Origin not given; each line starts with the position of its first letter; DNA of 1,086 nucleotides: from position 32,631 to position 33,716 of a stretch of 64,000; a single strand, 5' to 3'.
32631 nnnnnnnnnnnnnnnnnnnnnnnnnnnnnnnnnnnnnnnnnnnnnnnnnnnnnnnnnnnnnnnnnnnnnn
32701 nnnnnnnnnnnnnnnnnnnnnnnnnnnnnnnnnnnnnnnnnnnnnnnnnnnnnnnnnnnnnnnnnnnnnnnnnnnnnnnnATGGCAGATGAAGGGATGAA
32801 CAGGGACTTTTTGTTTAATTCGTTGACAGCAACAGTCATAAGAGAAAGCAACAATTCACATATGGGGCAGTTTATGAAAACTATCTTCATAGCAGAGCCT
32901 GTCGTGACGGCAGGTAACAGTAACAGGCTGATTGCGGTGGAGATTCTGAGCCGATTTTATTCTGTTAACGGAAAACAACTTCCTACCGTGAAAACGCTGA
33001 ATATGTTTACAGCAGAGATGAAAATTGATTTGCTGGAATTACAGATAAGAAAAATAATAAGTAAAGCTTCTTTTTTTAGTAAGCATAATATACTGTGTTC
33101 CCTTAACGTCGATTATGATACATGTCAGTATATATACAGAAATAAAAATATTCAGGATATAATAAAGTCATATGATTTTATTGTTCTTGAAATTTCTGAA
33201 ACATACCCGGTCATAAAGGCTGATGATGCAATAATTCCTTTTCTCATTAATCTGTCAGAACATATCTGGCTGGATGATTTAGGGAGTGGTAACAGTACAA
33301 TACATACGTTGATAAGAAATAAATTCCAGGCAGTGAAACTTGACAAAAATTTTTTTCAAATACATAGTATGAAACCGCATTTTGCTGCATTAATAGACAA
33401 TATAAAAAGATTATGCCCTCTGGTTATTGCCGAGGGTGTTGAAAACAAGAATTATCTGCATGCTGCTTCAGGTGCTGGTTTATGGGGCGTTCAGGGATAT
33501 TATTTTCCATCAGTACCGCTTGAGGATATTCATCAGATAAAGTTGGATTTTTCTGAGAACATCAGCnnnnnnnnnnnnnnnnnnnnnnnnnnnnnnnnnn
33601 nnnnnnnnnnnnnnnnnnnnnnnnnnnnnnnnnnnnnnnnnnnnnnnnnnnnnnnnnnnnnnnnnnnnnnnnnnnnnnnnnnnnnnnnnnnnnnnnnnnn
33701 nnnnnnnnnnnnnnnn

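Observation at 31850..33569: Divergent AppY-like regulator and YdiV-like degenerate EAL protein carried as island cargo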

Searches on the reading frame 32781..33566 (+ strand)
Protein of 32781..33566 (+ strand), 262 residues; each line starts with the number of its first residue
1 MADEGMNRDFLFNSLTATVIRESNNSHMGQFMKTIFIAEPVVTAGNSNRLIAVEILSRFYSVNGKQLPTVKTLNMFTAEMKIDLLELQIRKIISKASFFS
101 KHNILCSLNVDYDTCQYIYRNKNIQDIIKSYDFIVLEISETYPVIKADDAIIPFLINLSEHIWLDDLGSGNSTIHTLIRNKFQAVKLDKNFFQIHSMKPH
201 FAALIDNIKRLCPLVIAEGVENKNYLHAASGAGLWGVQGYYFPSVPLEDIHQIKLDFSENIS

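Call 7: profile_search(protein=window:32781-33566:+)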
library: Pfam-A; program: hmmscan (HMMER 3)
A. the first sequence (262 residues): domains with independent E <= 10: 1; with E <= 0.001: 1
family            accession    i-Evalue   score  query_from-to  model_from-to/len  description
EAL               PF00563.25    8.9e-20    71.5      39-242        18-233/236  EAL domain

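Call 12: search_protein_families(proteins=[window:32781-33566:+], library=ncbifam)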
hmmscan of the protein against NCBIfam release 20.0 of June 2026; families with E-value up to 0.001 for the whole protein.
window:32781-33566:+ (262 aa): 12 families
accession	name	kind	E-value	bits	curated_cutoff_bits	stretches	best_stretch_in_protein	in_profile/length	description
NF008617.0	PRK11596.1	equivalog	8.1e-24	84.3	190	1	47-255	41-253/255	cyclic-guanylate-specific phosphodiesterase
NF007474.0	PRK10060.1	equivalog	9.7e-09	34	782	1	130-243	523-642/663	cyclic di-GMP phosphodiesterase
NF007839.0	PRK10551.1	equivalog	2.8e-07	29.5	461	1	132-247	382-501/518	cyclic di-GMP phosphodiesterase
NF052458.1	PhdiestGepA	equivalog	1.3e-06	26.9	1200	1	133-249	713-836/840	phosphodiesterase GepA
NF008467.0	PRK11359.1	equivalog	1.4e-06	26.6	857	1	122-247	649-783/800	oxygen-sensing cyclic-di-GMP phosphodiesterase DosP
NF008807.1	PRK11829.1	equivalog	1.3e-05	23.5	733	1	132-245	533-653/670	biofilm formation regulator HmsP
NF052265.1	EAL_dom_RimA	equivalog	4.1e-05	23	430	1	164-254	148-242/248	S6 modification regulatory phosphodiesterase RimA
NF051476.1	CDiGphdiTpdA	equivalog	6.6e-05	21.9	1000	1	39-243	365-568/570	cyclic di-GMP phosphodiesterase TpdA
NF053781.1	cdiGMPphdstlr2612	equivalog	8.3e-05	20.4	1600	1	97-243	1097-1253/1268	Tlr1612 family c-di-GMP phosphodiesterase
NF052596.1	RR_EAL_PvrR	equivalog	0.00014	20.6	580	1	165-242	295-376/398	response regulator cyclic di-GMP phosphodiesterase PvrR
NF045675.1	PhdiestaseDibA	equivalog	0.00056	18.4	980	0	132-243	496-613/623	phosphodiesterase DibA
NF045673.1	c-di-GMPRcptLapD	equivalog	0.00064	18.1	1020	1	38-242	430-641/647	cyclic di-GMP receptor LapD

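Call 13: search_solved_structures(query=window:32781-33566:+, max_evalue=0.01, show_alignments=4)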
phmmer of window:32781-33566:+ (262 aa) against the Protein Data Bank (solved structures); distinct sequences matched with E-value up to 0.01: 30.
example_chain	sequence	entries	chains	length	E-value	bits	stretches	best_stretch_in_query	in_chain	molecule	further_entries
5hxg_A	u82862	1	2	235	1.2e-31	113.6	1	32-255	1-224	Uncharacterized protein STM1697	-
3tlq_A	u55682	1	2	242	2.2e-18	70.1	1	45-250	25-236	Regulatory protein YdiV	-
4es4_A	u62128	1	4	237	2.3e-18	70.1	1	45-250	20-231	Putative cyclic di-GMP regulator CdgR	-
4lj3_A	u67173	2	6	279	1.1e-07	35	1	134-246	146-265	Cyclic di-GMP phosphodiesterase YahA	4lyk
4kie_A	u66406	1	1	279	1.1e-07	35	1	134-246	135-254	Cyclic di-GMP phosphodiesterase YahA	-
7pk5_A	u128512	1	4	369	2e-07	34.2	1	134-246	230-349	Cyclic di-GMP phosphodiesterase PdeL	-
5m3c_A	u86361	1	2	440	2e-05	27.7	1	134-247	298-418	Diguanylate cyclase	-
3s83_A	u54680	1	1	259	4.5e-05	26.5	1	151-245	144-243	GGDEF family protein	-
3u2e_A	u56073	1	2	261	4.6e-05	26.5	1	151-245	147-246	GGDEF family protein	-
4hjf_A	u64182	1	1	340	7.4e-05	25.8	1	151-245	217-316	GGDEF family protein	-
6ifq_B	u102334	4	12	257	0.0002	24.4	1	148-259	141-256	cyclic di nucleotide phoshodiesterase | EAL domain protein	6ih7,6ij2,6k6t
6ih1_A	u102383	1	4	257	0.0002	24.4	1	148-259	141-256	cyclic di nucleotide phoshodiesterase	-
5mf5_A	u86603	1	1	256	0.00033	23.7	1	134-250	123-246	Diguanylate phosphodiesterase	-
5mkg_B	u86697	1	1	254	0.00034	23.7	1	134-250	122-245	Diguanylate phosphodiesterase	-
5mkg_A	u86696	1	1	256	0.00034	23.7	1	134-250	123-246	Diguanylate phosphodiesterase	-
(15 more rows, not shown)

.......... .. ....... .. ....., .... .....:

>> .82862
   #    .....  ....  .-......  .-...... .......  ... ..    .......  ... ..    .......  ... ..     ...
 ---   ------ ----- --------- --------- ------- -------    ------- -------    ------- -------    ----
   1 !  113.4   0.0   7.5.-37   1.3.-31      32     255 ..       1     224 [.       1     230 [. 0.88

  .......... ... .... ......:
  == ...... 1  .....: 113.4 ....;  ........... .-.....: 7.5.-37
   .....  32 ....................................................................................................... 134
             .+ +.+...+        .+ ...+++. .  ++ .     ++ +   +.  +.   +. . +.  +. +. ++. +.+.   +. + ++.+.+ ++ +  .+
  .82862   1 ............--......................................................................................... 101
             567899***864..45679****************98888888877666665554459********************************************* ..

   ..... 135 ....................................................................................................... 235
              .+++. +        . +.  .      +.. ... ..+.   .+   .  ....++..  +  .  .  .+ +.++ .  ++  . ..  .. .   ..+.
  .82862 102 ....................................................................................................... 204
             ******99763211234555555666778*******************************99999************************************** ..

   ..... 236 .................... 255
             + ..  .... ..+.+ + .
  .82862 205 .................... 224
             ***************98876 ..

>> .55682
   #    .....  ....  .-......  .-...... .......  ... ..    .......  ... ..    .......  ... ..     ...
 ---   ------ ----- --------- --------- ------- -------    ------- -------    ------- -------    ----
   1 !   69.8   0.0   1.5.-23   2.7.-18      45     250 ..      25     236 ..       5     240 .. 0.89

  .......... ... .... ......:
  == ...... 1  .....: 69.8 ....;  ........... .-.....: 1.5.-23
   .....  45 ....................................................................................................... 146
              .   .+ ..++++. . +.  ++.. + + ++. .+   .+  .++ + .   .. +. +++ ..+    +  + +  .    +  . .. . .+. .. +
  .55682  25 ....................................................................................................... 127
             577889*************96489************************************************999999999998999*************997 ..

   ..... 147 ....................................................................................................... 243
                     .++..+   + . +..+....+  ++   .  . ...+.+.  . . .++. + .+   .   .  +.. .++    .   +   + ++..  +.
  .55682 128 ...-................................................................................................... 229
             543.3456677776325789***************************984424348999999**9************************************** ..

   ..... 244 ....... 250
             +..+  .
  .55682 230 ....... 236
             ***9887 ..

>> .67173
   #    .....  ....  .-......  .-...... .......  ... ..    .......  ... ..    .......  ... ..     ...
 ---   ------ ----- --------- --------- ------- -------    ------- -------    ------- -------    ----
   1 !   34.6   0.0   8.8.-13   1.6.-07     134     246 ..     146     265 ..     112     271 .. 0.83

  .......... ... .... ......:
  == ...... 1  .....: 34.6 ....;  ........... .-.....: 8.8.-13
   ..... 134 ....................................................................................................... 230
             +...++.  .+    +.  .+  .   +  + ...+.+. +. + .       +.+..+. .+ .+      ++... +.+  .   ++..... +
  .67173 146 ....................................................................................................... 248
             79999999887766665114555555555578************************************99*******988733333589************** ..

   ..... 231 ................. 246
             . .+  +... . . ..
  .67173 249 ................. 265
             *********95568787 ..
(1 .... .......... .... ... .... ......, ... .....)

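Call 15: find_homologous_proteins(query=window:32874-33566:+, max_evalue=0.00001)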
Query window:32874-33566:+ (231 aa): 14 proteins with E <= 0.00001 among 307 candidates.
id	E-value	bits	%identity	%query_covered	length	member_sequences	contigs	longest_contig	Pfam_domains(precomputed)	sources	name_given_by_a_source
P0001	4.7e-107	375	97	77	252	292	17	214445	PF00563.26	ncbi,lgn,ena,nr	ncbi:EAL domain-containing protein [Escherichia coli]|nr:EAL domain-containing protein [Escherichia 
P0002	3.3e-77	277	58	96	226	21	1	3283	PF00563.26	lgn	-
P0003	2.4e-75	271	55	96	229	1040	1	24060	PF00563.26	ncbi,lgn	ncbi:EAL domain-containing protein [Escherichia coli]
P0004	2.2e-74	268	55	96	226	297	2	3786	PF00563.26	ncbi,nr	ncbi:EAL domain-containing protein [Escherichia coli]|nr:EAL domain-containing protein [Escherichia 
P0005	2.0e-73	265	55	96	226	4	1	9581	PF00563.26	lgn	-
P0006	2.6e-73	264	56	96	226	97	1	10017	PF00563.26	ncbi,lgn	ncbi:EAL domain-containing protein [Escherichia coli]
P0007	9.5e-73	263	53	96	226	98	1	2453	PF00563.26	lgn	-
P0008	1.6e-59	219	96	45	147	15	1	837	PF00563.26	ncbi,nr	ncbi:TPA: EAL domain-containing protein, partial [Escherichia coli]|nr:EAL domain-containing protein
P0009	6.2e-55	204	46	98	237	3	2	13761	PF00563.26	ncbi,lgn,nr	ncbi:TPA: EAL domain-containing protein [Escherichia coli]|nr:EAL domain-containing protein [Escheri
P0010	1.4e-31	128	56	39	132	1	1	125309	-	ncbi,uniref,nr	ncbi:hypothetical protein [Escherichia coli]|uniref:hypothetical protein n=1 Tax=Escherichia coli Ta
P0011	2.4e-19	88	92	22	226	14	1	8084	PF01584.25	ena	-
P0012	3.1e-7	48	26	92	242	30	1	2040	PF00563.26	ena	-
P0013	1.2e-6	47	26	92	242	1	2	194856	PF00563.26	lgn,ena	-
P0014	7.8e-6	44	24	92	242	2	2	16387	PF00563.26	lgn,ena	-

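Call 20: find_encoding_contigs(protein=P0003, flank=8000, max_places=4)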
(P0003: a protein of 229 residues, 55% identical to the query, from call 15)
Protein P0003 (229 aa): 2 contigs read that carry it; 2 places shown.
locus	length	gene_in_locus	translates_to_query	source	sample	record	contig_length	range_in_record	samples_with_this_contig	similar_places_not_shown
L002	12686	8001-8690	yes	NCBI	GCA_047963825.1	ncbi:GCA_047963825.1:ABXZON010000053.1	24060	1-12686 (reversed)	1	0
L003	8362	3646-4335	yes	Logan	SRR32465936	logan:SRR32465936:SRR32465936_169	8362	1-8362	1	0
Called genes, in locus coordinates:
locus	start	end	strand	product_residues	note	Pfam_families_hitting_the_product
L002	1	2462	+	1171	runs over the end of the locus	-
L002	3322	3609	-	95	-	PF05016:ParE_toxin, PF15781:ParE-like_toxin (weak)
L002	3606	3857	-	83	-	-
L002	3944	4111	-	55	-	-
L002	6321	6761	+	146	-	-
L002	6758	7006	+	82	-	-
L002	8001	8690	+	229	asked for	PF00563:EAL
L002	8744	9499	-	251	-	-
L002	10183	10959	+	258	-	PF12706:Lactamase_B_2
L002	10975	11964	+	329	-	PF01965:DJ-1_PfpI, PF12833:HTH_18, PF00165:HTH_AraC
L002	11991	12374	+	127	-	PF07366:SnoaL, PF12680:SnoaL_2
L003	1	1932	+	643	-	?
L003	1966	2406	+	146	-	-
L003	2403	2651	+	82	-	-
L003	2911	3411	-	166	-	-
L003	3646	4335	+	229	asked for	PF00563:EAL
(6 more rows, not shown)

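Call 27: search_protein_representatives(protein=window:32874-33566:+)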
Query: 231 residues. Proteins with E-value up to 0.001 (for the whole library): 2749; up to 1e-10: 82; up to 1e-30: 10. The best 150 are listed.
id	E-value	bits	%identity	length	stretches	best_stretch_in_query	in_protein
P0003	7.5e-76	271.1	55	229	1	1-223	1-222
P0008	5.2e-60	219.3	93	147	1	75-181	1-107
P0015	3.7e-53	196.9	44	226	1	1-223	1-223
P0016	1.8e-50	188.2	88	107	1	115-212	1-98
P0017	2.1e-38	148.7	35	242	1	4-222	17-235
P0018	9.4e-38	146.6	36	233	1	4-220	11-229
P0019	2.5e-34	135.4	37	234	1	4-219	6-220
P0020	4.8e-34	134.4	33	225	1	2-222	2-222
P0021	1.8e-32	129.3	34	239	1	5-221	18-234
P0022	6.4e-31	124.2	40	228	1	5-221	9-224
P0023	1.6e-30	122.9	35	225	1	4-220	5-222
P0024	1.8e-29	119.5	32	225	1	5-222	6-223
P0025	6.2e-29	117.7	37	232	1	4-220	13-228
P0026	7.4e-29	117.5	36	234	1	1-226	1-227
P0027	1.1e-28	116.9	36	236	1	5-220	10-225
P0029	3.3e-26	108.8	37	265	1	4-218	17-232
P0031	3.6e-26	108.7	31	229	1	4-222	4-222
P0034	2.8e-25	105.8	33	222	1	5-223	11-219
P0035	6.1e-25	104.7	35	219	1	5-218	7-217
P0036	1.7e-24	103.2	35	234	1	3-224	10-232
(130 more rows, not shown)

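Call 42: list_cluster_members(proteins=[window:32781-33566:+, P0003, P0009, P0015, P0017, P0018, P0019, P0020, P0021, P0022])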
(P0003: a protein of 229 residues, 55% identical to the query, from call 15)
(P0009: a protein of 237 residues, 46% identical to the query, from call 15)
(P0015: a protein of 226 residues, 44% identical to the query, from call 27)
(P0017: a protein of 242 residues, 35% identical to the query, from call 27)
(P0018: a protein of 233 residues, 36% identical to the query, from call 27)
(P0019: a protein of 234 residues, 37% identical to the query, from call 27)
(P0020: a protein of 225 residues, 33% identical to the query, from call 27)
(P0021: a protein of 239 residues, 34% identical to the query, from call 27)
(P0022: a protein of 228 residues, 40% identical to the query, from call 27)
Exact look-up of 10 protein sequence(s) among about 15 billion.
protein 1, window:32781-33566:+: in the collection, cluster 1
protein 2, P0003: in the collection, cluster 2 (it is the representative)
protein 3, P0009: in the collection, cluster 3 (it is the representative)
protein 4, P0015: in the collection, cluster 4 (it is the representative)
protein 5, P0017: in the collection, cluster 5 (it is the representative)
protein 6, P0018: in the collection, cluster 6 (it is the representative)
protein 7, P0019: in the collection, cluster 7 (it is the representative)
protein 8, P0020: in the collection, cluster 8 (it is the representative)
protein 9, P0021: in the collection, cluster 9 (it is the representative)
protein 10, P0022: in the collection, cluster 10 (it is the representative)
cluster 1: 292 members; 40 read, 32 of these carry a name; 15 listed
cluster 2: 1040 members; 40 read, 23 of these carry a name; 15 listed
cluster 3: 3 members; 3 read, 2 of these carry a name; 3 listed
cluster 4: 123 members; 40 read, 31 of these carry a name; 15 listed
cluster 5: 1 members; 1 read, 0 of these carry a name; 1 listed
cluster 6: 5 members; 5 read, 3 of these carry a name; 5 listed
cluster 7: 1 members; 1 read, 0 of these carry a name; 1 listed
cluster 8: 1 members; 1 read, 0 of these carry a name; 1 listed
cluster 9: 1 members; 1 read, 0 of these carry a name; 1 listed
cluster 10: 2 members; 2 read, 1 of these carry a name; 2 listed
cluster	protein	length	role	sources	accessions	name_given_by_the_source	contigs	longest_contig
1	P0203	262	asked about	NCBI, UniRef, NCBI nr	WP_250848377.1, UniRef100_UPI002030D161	EAL domain-containing protein [Escherichia coli] | EAL domain-containing protein n=1 Tax=Escherichia coli TaxID=562 RepID=UPI002030D161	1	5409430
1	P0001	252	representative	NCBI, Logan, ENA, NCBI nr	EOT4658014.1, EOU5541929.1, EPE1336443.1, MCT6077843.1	EAL domain-containing protein [Escherichia coli]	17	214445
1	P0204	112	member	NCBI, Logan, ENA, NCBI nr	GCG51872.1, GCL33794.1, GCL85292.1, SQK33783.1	hypothetical protein BvCmsF30A_03068 [Escherichia coli] | EAL domain-containing protein [Escherichia coli]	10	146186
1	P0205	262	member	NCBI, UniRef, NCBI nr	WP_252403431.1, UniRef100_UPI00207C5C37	EAL domain-containing protein [Escherichia coli] | EAL domain-containing protein n=1 Tax=Escherichia coli TaxID=562 RepID=UPI00207C5C37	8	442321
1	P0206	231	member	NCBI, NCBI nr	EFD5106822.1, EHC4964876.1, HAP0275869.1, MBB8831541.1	EAL domain-containing protein [Escherichia coli]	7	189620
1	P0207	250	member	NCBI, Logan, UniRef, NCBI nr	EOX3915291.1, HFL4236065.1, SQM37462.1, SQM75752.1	EAL domain-containing protein [Escherichia coli] | EAL domain-containing protein n=1 Tax=Escherichia coli TaxID=562 RepID=UPI000DA5085D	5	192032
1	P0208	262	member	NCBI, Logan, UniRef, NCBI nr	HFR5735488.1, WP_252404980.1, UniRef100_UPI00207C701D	EAL domain-containing protein [Escherichia coli] | EAL domain-containing protein n=2 Tax=Escherichia coli TaxID=562 RepID=UPI00207C701D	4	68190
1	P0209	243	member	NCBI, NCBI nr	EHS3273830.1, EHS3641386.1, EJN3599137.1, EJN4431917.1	EAL domain-containing protein, partial [Escherichia coli] | EAL domain-containing protein [Escherichia coli]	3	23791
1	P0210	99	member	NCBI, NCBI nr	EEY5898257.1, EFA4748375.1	EAL domain-containing protein [Escherichia coli]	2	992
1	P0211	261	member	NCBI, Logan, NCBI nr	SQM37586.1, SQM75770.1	EAL domain-containing protein [Escherichia coli]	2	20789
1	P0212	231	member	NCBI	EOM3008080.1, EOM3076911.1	EAL domain-containing protein [Escherichia coli]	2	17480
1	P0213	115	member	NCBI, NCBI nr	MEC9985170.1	EAL domain-containing protein, partial [Escherichia coli] | EAL domain-containing protein [Escherichia coli]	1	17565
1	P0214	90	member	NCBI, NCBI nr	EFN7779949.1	hypothetical protein EGX65_28045, partial [Escherichia coli] | hypothetical protein [Escherichia coli]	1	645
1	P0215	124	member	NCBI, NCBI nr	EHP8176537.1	EAL domain-containing protein, partial [Escherichia coli] | EAL domain-containing protein [Escherichia coli]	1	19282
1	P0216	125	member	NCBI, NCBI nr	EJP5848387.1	EAL domain-containing protein, partial [Escherichia coli] | EAL domain-containing protein [Escherichia coli]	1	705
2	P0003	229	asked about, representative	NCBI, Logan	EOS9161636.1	EAL domain-containing protein [Escherichia coli]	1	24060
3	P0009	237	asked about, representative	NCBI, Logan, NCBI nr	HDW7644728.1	TPA: EAL domain-containing protein [Escherichia coli] | EAL domain-containing protein [Escherichia coli]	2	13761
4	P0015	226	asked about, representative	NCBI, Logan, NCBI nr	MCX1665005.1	EAL domain-containing protein [Escherichia coli]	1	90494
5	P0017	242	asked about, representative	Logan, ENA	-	-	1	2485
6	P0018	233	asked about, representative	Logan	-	-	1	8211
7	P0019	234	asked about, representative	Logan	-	-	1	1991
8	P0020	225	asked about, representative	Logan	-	-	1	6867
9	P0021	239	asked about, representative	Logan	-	-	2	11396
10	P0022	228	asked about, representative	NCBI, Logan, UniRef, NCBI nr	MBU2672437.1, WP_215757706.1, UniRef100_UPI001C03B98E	EAL domain-containing protein [Hafnia paralvei] | EAL domain-containing protein n=1 Tax=Hafnia paralvei TaxID=546367 RepID=UPI001C03B98E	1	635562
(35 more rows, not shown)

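Call 56: find_related_loci(query=A3, collection=genome_contigs, flank=6000)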
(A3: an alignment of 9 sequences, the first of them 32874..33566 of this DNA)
Query A3 (231 aa) in genome_contigs; peptide patterns used: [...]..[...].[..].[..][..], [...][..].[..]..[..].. (x = any residue, [..] = any of these).
133 stretches matched a pattern; 118 encode a relative of the query (tblastn E <= 1e-3); the best 80 are kept; 80 distinct loci.
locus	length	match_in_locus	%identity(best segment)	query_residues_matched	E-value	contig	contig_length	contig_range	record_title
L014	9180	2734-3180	32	78-218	3e-14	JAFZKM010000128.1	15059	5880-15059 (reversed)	MAG: Lachnospiraceae bacterium isolate RGIG7849 Water_buffalos_Reticulum-4__c382235, whole genome shotgun sequence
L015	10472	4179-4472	36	130-222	5e-14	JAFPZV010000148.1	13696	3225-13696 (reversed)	MAG: Deltaproteobacteria bacterium isolate RGIG1625 Goat_Abomasum.Co__c1329553, whole genome shotgun sequence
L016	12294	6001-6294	36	130-222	2e-13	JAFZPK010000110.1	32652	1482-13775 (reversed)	MAG: Deltaproteobacteria bacterium isolate RGIG7977 Water_buffalos_Rumen-1__c576116, whole genome shotgun sequence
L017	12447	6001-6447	30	78-218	1e-12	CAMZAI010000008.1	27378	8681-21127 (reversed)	MAG TPA_asm: uncultured Clostridia bacterium isolate SRR10912534_bin.93_metaWRAP_v1.3_MAG genome assembly, contig: ERZ14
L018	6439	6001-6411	32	93-218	8e-13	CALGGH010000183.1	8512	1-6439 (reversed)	MAG TPA_asm: uncultured Lachnospiraceae bacterium isolate ERR1278074_bin.115_CONCOCT_v1.1_MAG genome assembly, contig: E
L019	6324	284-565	37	130-218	2e-12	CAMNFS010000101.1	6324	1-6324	MAG: uncultured Erysipelotrichaceae bacterium isolate SRR1206671_bin.163_metaWRAP_v1.3_MAG genome assembly, contig: NODE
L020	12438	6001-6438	30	78-217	3e-12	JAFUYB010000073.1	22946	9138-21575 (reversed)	MAG: Lachnospiraceae bacterium isolate RGIG4930 Roe_deer_Rumen-3__c4131, whole genome shotgun sequence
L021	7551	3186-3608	32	78-211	3e-12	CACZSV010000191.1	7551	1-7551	MAG: uncultured Coriobacteriaceae bacterium isolate RUG12923 genome assembly, contig: RUG12923_asm_191, whole genome sho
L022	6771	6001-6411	35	93-218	3e-12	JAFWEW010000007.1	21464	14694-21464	MAG: Solobacterium sp. isolate RGIG5676 Sheep_Duodenum-5__c35930, whole genome shotgun sequence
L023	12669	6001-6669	27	8-217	6e-12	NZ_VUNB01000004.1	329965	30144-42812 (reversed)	Baileyella intestinalis strain RF-744-FAT-WT-3 seq4, whole genome shotgun sequence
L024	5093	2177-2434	35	130-211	8e-12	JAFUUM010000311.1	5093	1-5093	MAG: Lachnospiraceae bacterium isolate RGIG4837 Roe_deer_Rumen-1__c411991, whole genome shotgun sequence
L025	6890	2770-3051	39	130-218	8e-12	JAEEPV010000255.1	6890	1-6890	MAG: Solobacterium sp. isolate Tb.RUG.32 k141_8546931_flag=1_multi=14.0000_len=6890, whole genome shotgun sequence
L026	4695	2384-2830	29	78-218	1e-11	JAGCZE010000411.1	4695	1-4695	MAG: Lachnospiraceae bacterium isolate RGIG10256 Yak_Rumen-5__c1843404, whole genome shotgun sequence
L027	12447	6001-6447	28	78-218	2e-11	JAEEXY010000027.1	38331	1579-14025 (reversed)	MAG: Lachnospiraceae bacterium isolate Tb.RUG.532 NODE_3630_length_38331_cov_1.991205, whole genome shotgun sequence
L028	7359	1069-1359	34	127-218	3e-11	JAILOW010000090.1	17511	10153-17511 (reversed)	MAG: Butyrivibrio sp. isolate RUI316 k141_801928_flag=1_multi=8.0000_len=17511, whole genome shotgun sequence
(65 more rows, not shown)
